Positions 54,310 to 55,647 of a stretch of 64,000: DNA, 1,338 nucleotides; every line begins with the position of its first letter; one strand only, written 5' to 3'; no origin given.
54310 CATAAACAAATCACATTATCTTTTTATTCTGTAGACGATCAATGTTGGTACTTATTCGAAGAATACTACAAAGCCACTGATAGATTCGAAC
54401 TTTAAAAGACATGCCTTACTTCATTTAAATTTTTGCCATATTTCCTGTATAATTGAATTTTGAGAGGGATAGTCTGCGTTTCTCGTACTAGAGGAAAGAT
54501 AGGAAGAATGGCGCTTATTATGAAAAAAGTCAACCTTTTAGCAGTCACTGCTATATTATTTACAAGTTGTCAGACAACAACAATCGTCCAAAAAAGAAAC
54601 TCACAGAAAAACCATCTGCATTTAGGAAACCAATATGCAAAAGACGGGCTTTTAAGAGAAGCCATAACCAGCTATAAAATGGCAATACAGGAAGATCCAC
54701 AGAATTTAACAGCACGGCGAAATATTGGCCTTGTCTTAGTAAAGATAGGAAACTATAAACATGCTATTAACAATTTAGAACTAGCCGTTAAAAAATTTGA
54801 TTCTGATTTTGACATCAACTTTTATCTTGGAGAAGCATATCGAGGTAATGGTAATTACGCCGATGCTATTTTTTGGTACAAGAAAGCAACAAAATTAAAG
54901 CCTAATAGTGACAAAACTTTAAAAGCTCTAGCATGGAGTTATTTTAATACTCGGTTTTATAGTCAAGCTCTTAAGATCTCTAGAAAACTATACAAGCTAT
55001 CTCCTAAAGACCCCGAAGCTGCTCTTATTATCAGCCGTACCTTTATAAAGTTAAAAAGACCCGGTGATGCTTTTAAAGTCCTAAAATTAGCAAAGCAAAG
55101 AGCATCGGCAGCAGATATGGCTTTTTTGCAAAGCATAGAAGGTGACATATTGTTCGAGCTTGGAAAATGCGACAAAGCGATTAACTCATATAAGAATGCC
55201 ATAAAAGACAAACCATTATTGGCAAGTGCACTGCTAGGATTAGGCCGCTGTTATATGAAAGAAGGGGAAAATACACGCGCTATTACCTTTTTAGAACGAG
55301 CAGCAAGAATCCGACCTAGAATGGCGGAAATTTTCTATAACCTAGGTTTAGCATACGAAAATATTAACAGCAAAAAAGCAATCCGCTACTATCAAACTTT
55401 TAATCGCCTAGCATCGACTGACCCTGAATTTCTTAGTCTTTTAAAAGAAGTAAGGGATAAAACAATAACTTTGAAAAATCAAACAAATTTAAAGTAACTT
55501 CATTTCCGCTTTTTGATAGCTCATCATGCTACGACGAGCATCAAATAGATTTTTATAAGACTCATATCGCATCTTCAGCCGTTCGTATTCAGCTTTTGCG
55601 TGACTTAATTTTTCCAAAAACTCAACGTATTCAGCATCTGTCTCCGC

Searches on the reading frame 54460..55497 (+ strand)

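Call 43: search_protein_families(library=pfam, proteins=[window:54460-55497:+], max_evalue=0.001)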
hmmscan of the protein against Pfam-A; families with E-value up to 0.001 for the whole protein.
window:54460-55497:+ (345 aa): 24 families
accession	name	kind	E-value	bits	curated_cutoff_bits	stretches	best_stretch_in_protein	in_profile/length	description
PF13414.12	TPR_11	-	1.6e-33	114.5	26.8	4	228-269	1-42/42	TPR repeat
PF13432.12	TPR_16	-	1.7e-29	102.3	32.7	2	227-287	3-63/65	Tetratricopeptide repeat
PF07719.23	TPR_2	-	2.3e-28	96.4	27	2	119-149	3-33/34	Tetratricopeptide repeat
PF00515.34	TPR_1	-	1.4e-24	85.3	27.8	2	121-149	5-33/34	Tetratricopeptide repeat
PF13428.12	TPR_14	-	1.4e-22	78.3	23.5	1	120-158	4-42/44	Tetratricopeptide repeat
PF13181.12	TPR_8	-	1.5e-22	78.2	25.7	1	123-149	7-33/34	Tetratricopeptide repeat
PF14559.12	TPR_19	-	2.2e-22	79.6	25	1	231-286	1-56/68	Tetratricopeptide repeat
PF12895.13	ANAPC3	-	4.4e-20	72.2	27.2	2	130-209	2-80/82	Anaphase-promoting complex, cyclosome, subunit 3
PF13424.12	TPR_12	-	2.3e-18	66.6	30.1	2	254-312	2-69/77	Tetratricopeptide repeat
PF13431.12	TPR_17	-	5.9e-15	54.6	24.4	0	109-137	5-33/34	Tetratricopeptide repeat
PF13174.12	TPR_6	-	7e-15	55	26.3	0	257-283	2-28/33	Tetratricopeptide repeat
PF13176.12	TPR_7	-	2.3e-14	52.6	27.9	1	257-286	1-30/36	Tetratricopeptide repeat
PF13371.12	TPR_9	-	2.6e-10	40.6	35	0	261-322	1-63/73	Tetratricopeptide repeat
PF24575.1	TPR_Slam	-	4.7e-10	40.3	35.2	0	216-274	42-100/104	Surface lipoprotein assembly modifier, N-terminal TPR repeats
PF23914.1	TPR_CcmH_CycH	-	1.1e-09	38.7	42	0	74-185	41-155/158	Cytochrome c-type biogenesis protein H TPR domain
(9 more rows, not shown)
